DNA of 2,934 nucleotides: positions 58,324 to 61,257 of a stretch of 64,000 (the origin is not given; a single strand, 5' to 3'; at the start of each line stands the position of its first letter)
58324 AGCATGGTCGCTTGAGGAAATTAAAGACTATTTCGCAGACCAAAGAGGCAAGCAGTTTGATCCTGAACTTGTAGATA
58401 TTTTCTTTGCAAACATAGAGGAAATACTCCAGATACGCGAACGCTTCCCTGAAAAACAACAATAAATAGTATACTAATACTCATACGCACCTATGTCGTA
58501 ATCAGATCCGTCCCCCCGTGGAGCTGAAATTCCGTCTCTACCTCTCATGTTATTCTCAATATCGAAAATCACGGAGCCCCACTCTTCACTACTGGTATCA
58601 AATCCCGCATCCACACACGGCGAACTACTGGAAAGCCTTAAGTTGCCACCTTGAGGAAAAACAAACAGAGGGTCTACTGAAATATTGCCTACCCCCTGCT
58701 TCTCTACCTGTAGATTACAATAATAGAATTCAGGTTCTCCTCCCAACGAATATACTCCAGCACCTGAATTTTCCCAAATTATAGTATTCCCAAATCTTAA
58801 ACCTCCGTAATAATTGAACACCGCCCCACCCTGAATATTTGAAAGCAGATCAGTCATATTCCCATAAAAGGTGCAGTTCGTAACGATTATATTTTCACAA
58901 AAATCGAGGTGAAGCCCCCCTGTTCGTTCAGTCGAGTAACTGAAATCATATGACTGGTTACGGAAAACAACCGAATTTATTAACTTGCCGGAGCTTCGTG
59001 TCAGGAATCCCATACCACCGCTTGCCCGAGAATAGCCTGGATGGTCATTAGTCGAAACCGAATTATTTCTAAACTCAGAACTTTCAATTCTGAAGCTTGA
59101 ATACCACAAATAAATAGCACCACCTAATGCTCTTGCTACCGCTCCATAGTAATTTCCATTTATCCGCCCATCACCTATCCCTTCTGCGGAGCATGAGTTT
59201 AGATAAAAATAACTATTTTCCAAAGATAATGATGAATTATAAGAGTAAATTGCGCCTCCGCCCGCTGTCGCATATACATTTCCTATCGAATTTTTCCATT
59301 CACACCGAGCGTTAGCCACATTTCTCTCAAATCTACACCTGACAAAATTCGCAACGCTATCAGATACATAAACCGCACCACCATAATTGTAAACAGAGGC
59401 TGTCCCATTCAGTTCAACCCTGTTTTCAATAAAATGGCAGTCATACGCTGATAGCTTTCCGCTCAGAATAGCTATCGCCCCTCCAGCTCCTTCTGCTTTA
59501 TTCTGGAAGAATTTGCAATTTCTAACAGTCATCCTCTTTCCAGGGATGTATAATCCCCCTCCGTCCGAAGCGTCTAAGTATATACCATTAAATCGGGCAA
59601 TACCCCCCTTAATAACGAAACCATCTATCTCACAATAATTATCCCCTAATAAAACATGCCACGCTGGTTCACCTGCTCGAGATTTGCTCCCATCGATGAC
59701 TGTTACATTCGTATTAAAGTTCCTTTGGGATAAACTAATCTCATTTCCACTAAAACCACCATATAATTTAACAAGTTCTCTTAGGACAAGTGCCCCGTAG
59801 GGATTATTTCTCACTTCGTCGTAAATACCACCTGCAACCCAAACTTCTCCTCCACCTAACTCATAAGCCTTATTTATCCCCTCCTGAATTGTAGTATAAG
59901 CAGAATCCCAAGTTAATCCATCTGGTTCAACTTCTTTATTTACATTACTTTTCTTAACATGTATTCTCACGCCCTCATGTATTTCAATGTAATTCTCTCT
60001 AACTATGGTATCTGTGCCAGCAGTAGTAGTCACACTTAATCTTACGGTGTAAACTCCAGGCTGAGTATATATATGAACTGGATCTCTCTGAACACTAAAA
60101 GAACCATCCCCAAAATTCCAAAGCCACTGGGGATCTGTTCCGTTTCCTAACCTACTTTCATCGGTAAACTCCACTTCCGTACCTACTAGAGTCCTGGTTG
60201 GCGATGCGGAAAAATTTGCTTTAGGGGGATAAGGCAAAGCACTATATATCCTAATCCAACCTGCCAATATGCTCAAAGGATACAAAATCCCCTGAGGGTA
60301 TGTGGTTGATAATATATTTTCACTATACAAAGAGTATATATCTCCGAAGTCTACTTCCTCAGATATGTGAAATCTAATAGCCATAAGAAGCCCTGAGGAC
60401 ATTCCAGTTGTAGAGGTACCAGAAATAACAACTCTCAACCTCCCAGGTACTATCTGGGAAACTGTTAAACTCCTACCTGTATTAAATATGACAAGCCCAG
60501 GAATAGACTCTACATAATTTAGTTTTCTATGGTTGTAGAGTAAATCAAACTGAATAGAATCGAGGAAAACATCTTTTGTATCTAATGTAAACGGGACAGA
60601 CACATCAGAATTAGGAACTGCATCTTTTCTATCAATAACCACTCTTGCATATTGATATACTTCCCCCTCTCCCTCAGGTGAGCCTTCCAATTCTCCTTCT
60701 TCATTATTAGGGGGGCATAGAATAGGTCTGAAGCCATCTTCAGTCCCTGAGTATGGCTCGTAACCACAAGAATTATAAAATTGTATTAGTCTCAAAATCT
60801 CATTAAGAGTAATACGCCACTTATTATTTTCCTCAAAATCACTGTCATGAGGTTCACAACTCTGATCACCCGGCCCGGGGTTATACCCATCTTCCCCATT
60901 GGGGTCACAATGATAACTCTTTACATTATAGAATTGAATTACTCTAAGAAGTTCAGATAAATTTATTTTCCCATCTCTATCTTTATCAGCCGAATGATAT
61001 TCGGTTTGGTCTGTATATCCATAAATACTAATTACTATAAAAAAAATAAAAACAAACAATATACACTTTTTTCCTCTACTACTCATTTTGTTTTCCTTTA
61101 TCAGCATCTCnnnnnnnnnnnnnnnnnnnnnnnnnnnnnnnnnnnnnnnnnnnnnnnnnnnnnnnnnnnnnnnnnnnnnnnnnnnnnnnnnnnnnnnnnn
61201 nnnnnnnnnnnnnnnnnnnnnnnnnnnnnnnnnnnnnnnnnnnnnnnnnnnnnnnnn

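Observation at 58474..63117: Tandem co-directional pair of paralogs (3-nt spacing), one with PKD plus pectate-lyase-fold beta-helix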

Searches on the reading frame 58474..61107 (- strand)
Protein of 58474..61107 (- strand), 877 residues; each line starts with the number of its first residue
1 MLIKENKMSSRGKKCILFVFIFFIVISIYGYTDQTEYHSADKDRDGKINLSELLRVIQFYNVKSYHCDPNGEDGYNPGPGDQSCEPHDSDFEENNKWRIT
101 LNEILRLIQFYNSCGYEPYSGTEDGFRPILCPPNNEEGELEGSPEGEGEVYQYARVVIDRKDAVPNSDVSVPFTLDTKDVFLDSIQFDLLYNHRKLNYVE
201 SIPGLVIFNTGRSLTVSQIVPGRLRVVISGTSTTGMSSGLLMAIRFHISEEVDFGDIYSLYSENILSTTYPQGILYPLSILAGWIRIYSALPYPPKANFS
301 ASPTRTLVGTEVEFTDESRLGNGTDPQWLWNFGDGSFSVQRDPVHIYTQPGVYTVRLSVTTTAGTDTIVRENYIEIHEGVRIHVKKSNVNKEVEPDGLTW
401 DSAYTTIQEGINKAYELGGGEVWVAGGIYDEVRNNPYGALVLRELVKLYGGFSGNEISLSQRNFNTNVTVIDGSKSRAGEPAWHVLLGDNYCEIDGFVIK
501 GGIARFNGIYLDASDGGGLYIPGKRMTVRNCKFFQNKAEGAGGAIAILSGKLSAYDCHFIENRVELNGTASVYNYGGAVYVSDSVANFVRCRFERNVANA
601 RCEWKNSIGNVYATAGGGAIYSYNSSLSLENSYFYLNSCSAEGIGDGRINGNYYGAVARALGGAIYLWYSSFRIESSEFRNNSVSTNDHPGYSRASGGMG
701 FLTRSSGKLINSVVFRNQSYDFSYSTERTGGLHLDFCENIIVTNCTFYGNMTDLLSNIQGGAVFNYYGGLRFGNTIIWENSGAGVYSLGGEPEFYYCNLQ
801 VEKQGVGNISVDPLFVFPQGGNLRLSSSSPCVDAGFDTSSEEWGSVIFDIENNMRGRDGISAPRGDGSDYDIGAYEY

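Call 3: search_protein_families(library=pfam, proteins=[window:58474-61107:-], max_evalue=1)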
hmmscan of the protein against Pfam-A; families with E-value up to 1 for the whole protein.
window:58474-61107:- (877 aa): 7 families
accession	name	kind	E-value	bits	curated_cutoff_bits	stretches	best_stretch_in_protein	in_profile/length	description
PF18911.6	PKD_4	-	5.1e-16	58.9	27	1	294-373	3-82/85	PKD domain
PF00801.26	PKD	-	3.9e-11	43.2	23.5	1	297-366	2-72/80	PKD domain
PF00036.39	EF-hand_1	-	0.0026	17.7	25.4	1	40-57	9-26/29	EF hand domain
PF13405.12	EF-hand_6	-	0.0036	17.4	25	1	39-59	8-28/30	EF-hand domain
PF13202.12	EF-hand_5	-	0.0085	16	25.9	1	40-56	8-24/25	EF hand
PF13499.12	EF-hand_7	-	0.096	13.5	30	1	37-59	8-31/67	EF-hand domain pair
PF09813.14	Coa3_cc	-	0.099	12.7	27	1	6-32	6-32/48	Cytochrome c oxidase assembly factor 3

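Call 8: search_protein_families(library=ncbifam, proteins=[window:58474-61107:-], max_evalue=1)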
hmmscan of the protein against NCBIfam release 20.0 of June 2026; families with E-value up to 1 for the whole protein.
window:58474-61107:- (877 aa): 3 families
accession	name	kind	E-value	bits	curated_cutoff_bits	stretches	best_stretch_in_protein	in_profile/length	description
TIGR00864.1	PCC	subfamily_domain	0.00066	16.1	1861.4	1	298-423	1060-1181/2700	polycystin cation channel protein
NF041518.1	choice_anch_Q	domain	0.0014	18.8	25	1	823-877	17-57/58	choice-of-anchor Q domain-containing protein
TIGR01376.1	POMP_repeat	repeat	0.82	9.6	15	1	533-546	7-20/28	polymorphic outer membrane protein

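Call 9: search_solved_structures(query=window:58474-61107:-, max_evalue=1, show_alignments=2)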
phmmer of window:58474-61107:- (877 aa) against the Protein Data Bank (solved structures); distinct sequences matched with E-value up to 1: 18.
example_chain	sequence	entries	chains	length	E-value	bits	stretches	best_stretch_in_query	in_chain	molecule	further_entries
1l0q_A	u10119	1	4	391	4.6e-11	44.7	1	290-369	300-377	Surface layer protein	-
9lqj_A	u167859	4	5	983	1e-10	43.6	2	311-368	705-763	Collagenase ColH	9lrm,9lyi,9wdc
9lrk_A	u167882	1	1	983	1e-10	43.6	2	311-368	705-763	Collagenase ColH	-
4jrw_A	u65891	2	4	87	3.3e-06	28.6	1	302-366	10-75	Collagenase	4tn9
4aqo_A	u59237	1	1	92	3.8e-06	28.5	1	302-366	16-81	COLLAGENASE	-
2y72_A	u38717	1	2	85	4.4e-06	28.2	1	302-366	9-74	COLLAGENASE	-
4u7k_A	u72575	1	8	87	5.4e-06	27.9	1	311-368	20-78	ColH protein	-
4u6t_A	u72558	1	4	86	5.5e-06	27.9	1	311-368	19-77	ColH protein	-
4jgu_A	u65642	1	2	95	2e-05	26.1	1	322-365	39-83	ColH protein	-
6aem_A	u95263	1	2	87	9.7e-05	23.8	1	313-376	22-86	PKD domain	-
4l9d_A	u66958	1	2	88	0.00019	22.8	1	314-366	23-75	Protease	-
2y3u_A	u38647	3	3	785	0.00021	22.7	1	302-366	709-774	COLLAGENASE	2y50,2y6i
2c26_A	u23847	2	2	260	0.00051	21.4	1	294-366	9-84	ENDOGLUCANASE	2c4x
2kzw_A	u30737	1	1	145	0.0014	19.9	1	290-367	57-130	Uncharacterized protein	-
5nrk_A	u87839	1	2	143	0.0045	18.3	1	157-255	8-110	Endoglucanase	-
5nrm_A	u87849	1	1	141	0.0047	18.2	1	157-255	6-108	Endoglucanase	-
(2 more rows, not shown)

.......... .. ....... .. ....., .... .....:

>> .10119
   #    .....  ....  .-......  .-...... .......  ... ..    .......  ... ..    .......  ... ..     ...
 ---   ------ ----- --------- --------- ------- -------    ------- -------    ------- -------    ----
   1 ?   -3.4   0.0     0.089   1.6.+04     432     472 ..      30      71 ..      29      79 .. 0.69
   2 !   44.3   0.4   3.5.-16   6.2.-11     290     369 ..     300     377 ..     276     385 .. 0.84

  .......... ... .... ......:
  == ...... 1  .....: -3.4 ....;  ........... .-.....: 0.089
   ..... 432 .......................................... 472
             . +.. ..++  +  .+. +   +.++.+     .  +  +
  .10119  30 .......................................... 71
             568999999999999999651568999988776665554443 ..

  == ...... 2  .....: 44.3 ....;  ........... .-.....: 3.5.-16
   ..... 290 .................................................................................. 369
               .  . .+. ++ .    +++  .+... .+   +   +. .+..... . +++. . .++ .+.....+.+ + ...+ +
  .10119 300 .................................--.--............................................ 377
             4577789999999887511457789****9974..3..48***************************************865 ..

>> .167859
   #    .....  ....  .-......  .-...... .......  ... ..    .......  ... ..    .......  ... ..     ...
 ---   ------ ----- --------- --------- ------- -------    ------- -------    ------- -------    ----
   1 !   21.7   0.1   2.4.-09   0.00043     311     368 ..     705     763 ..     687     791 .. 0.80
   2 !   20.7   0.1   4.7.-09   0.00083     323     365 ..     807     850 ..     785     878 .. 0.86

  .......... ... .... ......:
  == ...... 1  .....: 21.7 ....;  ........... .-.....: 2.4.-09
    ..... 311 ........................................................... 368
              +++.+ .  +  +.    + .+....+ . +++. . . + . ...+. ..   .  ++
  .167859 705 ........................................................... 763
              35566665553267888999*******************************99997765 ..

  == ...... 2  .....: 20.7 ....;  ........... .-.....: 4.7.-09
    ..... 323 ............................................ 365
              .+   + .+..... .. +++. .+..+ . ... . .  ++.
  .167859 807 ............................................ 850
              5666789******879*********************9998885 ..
